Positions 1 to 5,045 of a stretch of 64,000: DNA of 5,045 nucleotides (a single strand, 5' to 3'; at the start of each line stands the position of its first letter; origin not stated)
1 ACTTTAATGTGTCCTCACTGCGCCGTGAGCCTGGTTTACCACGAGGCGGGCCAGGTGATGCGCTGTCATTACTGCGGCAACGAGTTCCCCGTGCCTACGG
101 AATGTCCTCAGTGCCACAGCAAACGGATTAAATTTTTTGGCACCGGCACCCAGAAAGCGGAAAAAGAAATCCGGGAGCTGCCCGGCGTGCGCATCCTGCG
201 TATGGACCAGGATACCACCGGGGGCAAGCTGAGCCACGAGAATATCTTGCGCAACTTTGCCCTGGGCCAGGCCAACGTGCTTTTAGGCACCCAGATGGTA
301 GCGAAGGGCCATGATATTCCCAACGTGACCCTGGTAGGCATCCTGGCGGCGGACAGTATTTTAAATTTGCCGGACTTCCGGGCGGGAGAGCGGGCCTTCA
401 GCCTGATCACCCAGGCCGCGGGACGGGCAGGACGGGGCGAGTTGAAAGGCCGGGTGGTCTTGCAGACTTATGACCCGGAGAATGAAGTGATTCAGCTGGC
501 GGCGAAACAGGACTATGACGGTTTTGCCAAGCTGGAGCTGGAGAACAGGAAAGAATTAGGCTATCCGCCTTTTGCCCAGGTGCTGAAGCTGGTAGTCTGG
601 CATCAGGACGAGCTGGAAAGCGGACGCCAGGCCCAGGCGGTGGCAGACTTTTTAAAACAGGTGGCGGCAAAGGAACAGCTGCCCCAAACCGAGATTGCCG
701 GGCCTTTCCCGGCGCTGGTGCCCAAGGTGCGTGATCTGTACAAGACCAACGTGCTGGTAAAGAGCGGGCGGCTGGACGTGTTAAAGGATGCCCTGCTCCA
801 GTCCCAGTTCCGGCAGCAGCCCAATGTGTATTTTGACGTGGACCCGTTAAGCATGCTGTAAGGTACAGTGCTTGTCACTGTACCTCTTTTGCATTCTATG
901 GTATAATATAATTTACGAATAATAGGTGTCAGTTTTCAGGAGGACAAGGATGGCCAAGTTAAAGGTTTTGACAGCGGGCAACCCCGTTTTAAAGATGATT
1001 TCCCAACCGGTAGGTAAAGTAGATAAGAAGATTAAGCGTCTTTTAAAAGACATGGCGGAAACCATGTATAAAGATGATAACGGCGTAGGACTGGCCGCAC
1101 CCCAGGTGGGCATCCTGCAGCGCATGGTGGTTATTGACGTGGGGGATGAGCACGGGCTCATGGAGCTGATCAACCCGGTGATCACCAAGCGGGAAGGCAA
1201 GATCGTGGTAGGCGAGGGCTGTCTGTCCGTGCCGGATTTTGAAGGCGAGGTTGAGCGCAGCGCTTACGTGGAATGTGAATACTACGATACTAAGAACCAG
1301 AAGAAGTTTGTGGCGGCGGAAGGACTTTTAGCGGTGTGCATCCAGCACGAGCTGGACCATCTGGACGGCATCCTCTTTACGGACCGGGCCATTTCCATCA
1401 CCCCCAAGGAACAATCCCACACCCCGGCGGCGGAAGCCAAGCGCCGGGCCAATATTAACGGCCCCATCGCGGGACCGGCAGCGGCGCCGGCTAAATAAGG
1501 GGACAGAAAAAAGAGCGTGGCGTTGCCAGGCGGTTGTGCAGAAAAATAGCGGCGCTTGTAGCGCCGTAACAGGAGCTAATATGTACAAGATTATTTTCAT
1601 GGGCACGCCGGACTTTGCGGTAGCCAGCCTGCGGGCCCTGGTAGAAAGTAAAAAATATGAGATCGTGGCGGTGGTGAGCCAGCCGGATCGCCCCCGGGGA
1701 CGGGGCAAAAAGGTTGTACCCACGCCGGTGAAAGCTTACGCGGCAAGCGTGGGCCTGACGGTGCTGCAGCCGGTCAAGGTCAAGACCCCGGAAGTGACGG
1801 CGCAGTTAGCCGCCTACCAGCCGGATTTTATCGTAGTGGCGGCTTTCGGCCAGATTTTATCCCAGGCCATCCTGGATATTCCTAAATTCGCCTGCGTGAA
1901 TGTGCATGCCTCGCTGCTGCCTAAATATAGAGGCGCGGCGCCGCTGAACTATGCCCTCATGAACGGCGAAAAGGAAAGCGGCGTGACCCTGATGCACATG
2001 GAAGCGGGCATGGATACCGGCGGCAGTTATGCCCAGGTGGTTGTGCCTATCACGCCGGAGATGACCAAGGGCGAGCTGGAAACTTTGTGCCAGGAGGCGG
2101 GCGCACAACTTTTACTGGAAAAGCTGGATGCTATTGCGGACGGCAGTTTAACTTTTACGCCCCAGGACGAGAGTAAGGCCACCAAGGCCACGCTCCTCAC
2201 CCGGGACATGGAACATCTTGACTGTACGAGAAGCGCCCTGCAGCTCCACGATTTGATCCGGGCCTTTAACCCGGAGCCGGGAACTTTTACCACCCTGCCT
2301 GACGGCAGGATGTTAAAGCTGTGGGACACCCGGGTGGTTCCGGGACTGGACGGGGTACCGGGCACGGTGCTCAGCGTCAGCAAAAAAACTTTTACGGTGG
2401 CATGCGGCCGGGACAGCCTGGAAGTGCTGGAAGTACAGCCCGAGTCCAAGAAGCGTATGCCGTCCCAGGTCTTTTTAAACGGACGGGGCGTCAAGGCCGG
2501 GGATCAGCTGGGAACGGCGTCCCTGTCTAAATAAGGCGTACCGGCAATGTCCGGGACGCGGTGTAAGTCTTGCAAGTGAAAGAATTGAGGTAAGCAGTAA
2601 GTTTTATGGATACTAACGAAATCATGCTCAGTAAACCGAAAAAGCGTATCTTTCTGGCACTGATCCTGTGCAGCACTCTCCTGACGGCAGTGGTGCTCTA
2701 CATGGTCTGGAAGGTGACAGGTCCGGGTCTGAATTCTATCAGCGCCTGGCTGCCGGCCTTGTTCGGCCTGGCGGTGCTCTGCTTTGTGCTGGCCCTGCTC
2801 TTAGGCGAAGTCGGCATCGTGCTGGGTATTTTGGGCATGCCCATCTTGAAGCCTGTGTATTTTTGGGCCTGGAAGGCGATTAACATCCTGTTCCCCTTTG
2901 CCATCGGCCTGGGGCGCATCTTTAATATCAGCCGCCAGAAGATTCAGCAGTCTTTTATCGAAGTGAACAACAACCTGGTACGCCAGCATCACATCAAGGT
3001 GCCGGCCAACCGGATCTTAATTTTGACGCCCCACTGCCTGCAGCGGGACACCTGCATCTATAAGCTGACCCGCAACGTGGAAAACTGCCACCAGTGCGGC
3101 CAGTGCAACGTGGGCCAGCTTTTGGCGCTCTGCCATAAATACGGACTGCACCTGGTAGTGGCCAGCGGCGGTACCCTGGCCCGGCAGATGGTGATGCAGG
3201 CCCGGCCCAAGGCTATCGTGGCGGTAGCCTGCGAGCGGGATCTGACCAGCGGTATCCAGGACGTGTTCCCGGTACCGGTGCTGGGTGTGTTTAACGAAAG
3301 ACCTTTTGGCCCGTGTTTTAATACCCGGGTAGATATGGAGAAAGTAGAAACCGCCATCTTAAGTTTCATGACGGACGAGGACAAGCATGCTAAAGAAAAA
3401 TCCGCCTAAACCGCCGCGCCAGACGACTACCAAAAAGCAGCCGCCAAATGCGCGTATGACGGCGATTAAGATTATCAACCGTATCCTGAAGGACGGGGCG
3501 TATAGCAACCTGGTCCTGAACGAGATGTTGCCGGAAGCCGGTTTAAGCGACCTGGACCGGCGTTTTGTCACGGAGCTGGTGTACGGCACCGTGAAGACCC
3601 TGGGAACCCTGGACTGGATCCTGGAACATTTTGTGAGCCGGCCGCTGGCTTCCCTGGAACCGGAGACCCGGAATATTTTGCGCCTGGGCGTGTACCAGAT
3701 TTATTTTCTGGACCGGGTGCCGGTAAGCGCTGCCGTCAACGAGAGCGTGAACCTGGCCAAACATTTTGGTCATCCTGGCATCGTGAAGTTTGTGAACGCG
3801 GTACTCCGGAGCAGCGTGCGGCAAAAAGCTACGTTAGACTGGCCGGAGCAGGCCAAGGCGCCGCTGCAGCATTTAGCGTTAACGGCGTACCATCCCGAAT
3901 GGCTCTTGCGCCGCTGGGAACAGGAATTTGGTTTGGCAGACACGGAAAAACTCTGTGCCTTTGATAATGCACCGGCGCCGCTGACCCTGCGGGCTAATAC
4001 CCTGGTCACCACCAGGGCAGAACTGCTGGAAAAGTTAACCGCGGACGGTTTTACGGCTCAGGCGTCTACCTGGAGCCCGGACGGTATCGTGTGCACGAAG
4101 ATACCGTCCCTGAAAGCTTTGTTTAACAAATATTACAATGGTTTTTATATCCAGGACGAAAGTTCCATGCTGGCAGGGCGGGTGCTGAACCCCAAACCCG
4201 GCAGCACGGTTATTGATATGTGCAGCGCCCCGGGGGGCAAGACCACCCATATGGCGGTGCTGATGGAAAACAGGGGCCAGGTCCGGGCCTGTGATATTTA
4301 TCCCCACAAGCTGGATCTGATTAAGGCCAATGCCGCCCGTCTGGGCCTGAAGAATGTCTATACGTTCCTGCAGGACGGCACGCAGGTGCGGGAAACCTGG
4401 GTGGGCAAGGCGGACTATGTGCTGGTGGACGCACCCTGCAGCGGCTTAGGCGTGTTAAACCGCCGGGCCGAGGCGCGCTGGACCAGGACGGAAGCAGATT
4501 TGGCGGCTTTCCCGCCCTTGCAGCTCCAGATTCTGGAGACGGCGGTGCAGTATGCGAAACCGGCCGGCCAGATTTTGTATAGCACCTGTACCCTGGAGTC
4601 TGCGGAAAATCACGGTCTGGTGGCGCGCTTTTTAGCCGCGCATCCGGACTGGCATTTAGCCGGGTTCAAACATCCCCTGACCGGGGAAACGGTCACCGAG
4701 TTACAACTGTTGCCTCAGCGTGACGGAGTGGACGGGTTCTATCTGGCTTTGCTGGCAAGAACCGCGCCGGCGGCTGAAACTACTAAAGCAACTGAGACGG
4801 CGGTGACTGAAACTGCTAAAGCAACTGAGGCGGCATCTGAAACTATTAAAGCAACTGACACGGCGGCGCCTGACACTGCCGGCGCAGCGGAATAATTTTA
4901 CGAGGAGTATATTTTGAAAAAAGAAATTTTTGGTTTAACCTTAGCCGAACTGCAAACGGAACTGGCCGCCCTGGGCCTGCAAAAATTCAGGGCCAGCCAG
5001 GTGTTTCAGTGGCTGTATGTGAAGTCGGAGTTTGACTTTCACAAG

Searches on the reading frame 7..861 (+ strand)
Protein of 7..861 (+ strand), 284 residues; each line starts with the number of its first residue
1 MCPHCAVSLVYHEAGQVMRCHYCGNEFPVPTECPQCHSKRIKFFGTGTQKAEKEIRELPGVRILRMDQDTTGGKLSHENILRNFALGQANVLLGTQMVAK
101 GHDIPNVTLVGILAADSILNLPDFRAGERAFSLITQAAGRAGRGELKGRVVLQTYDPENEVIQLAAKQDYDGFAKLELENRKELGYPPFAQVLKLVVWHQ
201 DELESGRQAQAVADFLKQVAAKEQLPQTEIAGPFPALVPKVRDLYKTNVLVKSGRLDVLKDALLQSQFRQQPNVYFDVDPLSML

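Call 61: search_protein_families(library=pfam, proteins=[window:7-861:+], max_evalue=0.00001)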
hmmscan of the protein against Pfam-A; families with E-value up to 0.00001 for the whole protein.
window:7-861:+ (284 aa): 3 families
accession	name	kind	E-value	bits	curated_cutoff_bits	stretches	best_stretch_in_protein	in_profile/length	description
PF18074.6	PriA_C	-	3.5e-11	44.2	26.9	1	188-280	1-95/95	Primosomal protein N C-terminal domain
PF18319.7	Zn_ribbon_PriA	-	1.8e-10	41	26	1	2-26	1-25/27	PriA DNA helicase Cys-rich region (CRR) domain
PF00271.37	Helicase_C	-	8.1e-09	36.2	23.5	1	40-143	17-108/110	Helicase conserved C-terminal domain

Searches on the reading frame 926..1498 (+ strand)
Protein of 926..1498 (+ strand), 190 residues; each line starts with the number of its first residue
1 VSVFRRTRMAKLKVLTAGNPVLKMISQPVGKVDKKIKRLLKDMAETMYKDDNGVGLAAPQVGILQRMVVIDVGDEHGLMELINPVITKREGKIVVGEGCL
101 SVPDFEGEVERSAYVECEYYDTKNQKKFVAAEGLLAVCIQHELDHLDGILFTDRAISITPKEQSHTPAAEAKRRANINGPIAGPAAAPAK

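Call 61: search_protein_families(library=pfam, proteins=[window:926-1498:+], max_evalue=0.00001)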
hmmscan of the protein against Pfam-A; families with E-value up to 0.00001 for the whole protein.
window:926-1498:+ (190 aa): 1 family
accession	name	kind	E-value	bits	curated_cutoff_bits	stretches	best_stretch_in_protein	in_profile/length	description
PF01327.26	Pep_deformylase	-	1.5e-50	171.3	22.8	1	12-158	2-153/156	Polypeptide deformylase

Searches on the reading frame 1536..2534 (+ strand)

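Call 61: search_protein_families(library=pfam, proteins=[window:1536-2534:+], max_evalue=0.00001)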
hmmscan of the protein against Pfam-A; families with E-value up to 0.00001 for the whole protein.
window:1536-2534:+ (332 aa): 2 families
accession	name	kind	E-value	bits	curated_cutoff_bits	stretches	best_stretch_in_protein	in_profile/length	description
PF00551.24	Formyl_trans_N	-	2.9e-42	144.9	26.1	1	18-196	2-180/181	Formyl transferase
PF02911.23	Formyl_trans_C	-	1.5e-22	80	21.1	1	222-317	3-99/100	Formyl transferase, C-terminal domain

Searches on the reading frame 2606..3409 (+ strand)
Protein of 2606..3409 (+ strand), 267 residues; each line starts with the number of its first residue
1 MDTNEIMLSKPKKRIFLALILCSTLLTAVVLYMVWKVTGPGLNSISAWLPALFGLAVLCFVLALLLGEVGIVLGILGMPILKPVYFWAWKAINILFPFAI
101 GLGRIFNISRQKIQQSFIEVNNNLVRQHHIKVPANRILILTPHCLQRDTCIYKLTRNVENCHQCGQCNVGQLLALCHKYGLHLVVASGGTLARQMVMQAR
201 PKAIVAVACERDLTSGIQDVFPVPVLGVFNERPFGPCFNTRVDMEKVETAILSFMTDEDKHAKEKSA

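Call 61: search_protein_families(library=pfam, proteins=[window:2606-3409:+], max_evalue=0.00001)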
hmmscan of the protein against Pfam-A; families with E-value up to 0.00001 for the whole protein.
window:2606-3409:+ (267 aa): 1 family
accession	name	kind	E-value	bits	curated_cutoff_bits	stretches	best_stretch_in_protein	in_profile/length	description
PF01976.22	DUF116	-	3.4e-56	189.5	25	1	98-251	2-155/155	Protein of unknown function DUF116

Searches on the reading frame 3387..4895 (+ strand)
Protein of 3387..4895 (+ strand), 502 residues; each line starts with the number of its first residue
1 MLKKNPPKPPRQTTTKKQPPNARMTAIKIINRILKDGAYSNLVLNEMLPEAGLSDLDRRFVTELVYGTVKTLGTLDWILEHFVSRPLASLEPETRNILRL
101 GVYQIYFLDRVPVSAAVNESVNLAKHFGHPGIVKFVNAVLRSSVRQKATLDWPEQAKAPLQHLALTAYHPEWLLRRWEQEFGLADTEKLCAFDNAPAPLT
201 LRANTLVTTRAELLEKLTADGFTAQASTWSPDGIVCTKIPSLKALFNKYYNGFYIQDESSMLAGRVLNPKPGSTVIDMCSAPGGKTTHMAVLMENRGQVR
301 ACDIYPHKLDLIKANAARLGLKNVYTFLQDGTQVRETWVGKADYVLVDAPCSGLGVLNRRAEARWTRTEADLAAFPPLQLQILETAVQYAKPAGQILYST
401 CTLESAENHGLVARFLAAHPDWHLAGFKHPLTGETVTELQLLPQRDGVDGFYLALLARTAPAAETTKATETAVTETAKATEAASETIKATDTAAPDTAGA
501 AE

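Call 61: search_protein_families(library=pfam, proteins=[window:3387-4895:+], max_evalue=0.00001)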
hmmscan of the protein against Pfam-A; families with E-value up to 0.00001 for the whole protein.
window:3387-4895:+ (502 aa): 4 families
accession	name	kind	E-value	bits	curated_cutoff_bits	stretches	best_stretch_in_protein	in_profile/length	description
PF01189.24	Methyltr_RsmB-F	-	5.8e-56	189.8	27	1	266-456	3-198/199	16S rRNA methyltransferase RsmB/F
PF01029.23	NusB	-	2.6e-34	118.9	23.1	1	21-144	2-132/133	NusB family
PF22458.1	RsmF-B_ferredox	-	5.9e-20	71.6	27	1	169-238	1-69/74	Methyltr_RsmF/B-like, ferredoxin-like domain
PF13847.12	Methyltransf_31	-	5.8e-06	26.5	27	1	270-404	2-115/145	Methyltransferase domain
